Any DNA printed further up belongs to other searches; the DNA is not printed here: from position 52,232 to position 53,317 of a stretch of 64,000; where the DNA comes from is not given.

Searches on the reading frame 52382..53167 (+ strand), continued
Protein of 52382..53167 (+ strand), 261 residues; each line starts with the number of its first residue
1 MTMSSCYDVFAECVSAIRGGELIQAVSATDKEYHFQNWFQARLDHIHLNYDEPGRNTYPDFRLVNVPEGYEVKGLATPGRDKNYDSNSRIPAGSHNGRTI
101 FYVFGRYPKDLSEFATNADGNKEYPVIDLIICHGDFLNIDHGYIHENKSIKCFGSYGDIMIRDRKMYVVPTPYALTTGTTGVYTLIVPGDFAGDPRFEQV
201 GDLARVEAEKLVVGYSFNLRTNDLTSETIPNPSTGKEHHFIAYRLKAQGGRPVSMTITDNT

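Call 71: fold_search(model_id=the predicted structure, library=viral)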
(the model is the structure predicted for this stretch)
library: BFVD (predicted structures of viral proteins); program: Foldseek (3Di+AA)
matches with E <= 10: 251; with E <= 0.001: 0
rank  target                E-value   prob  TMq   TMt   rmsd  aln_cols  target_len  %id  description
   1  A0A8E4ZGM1            6.8e-02  0.06  0.12  0.06  19.6       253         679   11  Uncharacterized protein [Winogradskyella phage Peternella_1]
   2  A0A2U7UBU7            1.4e-01  0.20  0.23  0.19  11.7       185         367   14  Uncharacterized protein [Pandoravirus neocaledonia]
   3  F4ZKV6                2.2e-01  0.08  0.09  0.11  19.6       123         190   14  Uncharacterized protein [Clostera anachoreta granulovirus]
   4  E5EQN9                2.7e-01  0.44  0.23  0.24   9.3       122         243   11  (no name in the UniProt tables at hand)
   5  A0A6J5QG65            3.1e-01  0.12  0.21  0.26  12.9       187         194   15  Uncharacterized protein [uncultured Caudovirales phage]
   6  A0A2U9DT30            4.4e-01  0.03  0.09  0.08  27.5       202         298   13  Uncharacterized protein [Escherichia phage ST32]
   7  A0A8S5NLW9            4.6e-01  0.02  0.10  0.07  22.4       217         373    6  Uncharacterized protein [Siphoviridae sp. ctVqj4]
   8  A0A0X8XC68            5.8e-01  0.13  0.13  0.13   7.2        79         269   11  (no name in the UniProt tables at hand)
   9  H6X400                6.2e-01  0.08  0.09  0.11  10.8        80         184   11  Uncharacterized protein [Klebsiella phage vB_KleM_RaK2]
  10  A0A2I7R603            6.2e-01  0.02  0.09  0.04  27.6       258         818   11  (no name in the UniProt tables at hand)
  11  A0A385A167            6.2e-01  0.01  0.10  0.09  22.8       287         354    8  (no name in the UniProt tables at hand)
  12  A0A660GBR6            6.2e-01  0.01  0.08  0.07  27.9       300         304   10  (no name in the UniProt tables at hand)
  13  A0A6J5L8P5            8.3e-01  0.16  0.25  0.30   8.5       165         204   13  Uncharacterized protein [uncultured Caudovirales phage]
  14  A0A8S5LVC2            8.8e-01  0.01  0.10  0.11  24.2       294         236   10  Tail fiber protein [Podoviridae sp. ctrub15]
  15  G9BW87                9.3e-01  0.03  0.08  0.15  15.9        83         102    8  (no name in the UniProt tables at hand)
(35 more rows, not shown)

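Call 75: list_cluster_members(proteins=[window:52382-53167:+, P0058, P0043, P0079, P0015, P0025, P0029, P0120])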
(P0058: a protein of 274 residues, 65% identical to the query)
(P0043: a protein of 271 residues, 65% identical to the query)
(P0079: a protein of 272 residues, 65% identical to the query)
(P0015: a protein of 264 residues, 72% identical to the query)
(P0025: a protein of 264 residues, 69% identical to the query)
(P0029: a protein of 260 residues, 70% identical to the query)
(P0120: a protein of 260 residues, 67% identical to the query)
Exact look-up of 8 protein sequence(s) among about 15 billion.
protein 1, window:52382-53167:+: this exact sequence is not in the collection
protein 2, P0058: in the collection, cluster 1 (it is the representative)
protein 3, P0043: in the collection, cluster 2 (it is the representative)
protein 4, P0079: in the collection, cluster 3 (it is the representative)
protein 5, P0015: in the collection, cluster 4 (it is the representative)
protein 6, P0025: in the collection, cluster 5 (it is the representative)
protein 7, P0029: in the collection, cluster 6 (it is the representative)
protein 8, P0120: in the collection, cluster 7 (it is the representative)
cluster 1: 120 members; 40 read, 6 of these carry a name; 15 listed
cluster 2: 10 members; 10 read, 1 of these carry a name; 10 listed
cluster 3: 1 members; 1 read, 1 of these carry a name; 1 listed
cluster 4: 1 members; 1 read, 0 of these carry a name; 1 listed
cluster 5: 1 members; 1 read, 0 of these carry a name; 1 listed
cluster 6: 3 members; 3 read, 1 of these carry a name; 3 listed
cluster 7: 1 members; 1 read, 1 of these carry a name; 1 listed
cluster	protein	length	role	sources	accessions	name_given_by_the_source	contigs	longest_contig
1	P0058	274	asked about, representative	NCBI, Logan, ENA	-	-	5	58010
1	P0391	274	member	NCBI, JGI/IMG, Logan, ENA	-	hypothetical protein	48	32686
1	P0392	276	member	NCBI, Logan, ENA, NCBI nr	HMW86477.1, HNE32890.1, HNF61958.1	MAG TPA: hypothetical protein PKD65_10700 [Nitrospira sp.] | hypothetical protein [Nitrospira sp.]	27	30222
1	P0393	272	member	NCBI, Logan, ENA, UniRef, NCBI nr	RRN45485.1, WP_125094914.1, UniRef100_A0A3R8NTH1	hypothetical protein EHV23_04650 [Lautropia dentalis] | Uncharacterized protein n=1 Tax=Lautropia dentalis TaxID=2490857 RepID=A0A3R8NTH1_9BURK | hypothetical protein [Lautropia dentalis]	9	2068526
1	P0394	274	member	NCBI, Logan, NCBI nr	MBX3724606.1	MAG: hypothetical protein KF823_01645 [Xanthomonadales bacterium] | hypothetical protein [Xanthomonadales bacterium]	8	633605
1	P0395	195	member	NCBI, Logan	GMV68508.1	MAG: hypothetical protein AMXMBFR76_09470 [Pseudomonadota bacterium]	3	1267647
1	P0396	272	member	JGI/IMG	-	hypothetical protein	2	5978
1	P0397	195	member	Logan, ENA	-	-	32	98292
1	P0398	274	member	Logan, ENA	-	-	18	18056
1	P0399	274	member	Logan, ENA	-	-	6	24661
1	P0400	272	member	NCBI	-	-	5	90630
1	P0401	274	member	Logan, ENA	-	-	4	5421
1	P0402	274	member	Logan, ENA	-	-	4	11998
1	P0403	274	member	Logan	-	-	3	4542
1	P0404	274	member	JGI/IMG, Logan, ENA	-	-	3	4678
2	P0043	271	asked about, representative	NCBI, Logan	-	-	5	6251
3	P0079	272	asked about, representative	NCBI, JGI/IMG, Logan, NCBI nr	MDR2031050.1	MAG: hypothetical protein LBP86_02045 [Azoarcus sp.] | hypothetical protein | hypothetical protein [Azoarcus sp.]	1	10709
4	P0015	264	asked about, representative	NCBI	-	-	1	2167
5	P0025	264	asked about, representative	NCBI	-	-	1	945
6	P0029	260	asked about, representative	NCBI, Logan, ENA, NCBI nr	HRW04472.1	MAG TPA: hypothetical protein P5121_05235 [Caldilineaceae bacterium] | hypothetical protein [Caldilineaceae bacterium]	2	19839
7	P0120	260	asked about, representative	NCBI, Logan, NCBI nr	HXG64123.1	MAG TPA: hypothetical protein VNO70_03390 [Blastocatellia bacterium] | hypothetical protein [Blastocatellia bacterium]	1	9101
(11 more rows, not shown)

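Call 78: search_protein_families(library=pfam, proteins=[L090:7046-7795:+, L090:7788-9899:+, L002:11150-13102:+, L002:13134-15470:+], max_evalue=0.1)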
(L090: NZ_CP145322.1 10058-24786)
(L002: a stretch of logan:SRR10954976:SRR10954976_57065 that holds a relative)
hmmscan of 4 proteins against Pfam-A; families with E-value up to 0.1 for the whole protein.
L090:7046-7795:+ (249 aa): 1 family
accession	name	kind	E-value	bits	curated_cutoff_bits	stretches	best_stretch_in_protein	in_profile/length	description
PF06115.17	DUF956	-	0.032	14.4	26.9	0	113-140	5-32/117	Domain of unknown function (DUF956)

L090:7788-9899:+ (703 aa): 9 families
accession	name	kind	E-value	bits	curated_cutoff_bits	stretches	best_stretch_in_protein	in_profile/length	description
PF01555.25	N6_N4_Mtase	-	6.3e-12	46.3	26.7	2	89-121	181-213/221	DNA methylase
PF01170.24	UPF0020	-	2.5e-07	31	22.3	1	90-119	29-58/197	RMKL-like, methyltransferase domain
PF03602.21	Cons_hypoth95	-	1.1e-05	25.6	24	1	87-135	39-88/182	Conserved hypothetical protein 95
PF08241.18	Methyltransf_11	-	4.8e-05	24.4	21.2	0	547-567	75-95/95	Methyltransferase domain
PF13649.12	Methyltransf_25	-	0.00056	21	27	0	93-135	1-45/97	Methyltransferase domain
PF06325.19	PrmA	-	0.0062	16.5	22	1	85-132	157-205/296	Ribosomal protein L11 methyltransferase (PrmA)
PF02086.21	MethyltransfD12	-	0.0089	16.2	22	1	90-133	21-64/253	D12 class N6 adenine-specific DNA methyltransferase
PF13380.12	CoA_binding_2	-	0.017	16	22.8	1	579-627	18-67/116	CoA binding domain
PF06083.16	IL17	-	0.036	14.9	24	1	192-248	11-63/81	Interleukin-17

L002:11150-13102:+ (650 aa): 1 family
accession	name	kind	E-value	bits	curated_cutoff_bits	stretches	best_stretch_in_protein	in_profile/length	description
PF01555.25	N6_N4_Mtase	-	0.00046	20.7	26.7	0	435-517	1-55/221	DNA methylase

L002:13134-15470:+ (778 aa): 1 family
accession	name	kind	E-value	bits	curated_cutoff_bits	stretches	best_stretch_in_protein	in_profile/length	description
PF24957.1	DrmE_C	-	3.8e-15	56.5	27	1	567-739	5-179/181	DISARM protein DrmE, C-terminal domain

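Call 81: find_related_loci(query=A5, collection=metagenome_contigs, flank=6000)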
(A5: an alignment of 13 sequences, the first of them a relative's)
Query A5 (252 aa) in metagenome_contigs; peptide patterns used: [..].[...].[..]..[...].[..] (x = any residue, [..] = any of these).
600 stretches matched a pattern (row limit reached: there are more); 564 encode a relative of the query (tblastn E <= 1e-3); the best 80 are kept; 80 distinct loci.
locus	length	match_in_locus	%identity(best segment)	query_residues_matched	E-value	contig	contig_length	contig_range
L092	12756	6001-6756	69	1-252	6e-120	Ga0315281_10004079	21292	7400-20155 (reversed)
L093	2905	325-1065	70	4-250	2e-124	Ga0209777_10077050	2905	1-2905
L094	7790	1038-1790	67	2-252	5e-114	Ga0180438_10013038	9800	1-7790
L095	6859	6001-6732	68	7-250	2e-111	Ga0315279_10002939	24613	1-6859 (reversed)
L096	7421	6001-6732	68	7-250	5e-110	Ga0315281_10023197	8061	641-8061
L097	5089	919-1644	67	10-251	2e-109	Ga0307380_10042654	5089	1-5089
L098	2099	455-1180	65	10-251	1e-114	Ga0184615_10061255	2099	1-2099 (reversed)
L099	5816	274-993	66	10-249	1e-107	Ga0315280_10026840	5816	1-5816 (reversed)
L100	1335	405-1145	63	4-250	2e-116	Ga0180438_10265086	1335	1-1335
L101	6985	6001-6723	66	10-250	8e-106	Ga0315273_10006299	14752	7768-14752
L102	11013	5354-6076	66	10-250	8e-106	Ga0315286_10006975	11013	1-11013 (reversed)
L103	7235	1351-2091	64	4-250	3e-105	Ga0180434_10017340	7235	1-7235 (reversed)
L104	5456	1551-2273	65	10-250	2e-104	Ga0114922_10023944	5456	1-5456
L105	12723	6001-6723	66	10-250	4e-104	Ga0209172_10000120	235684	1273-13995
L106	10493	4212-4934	65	10-250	7e-104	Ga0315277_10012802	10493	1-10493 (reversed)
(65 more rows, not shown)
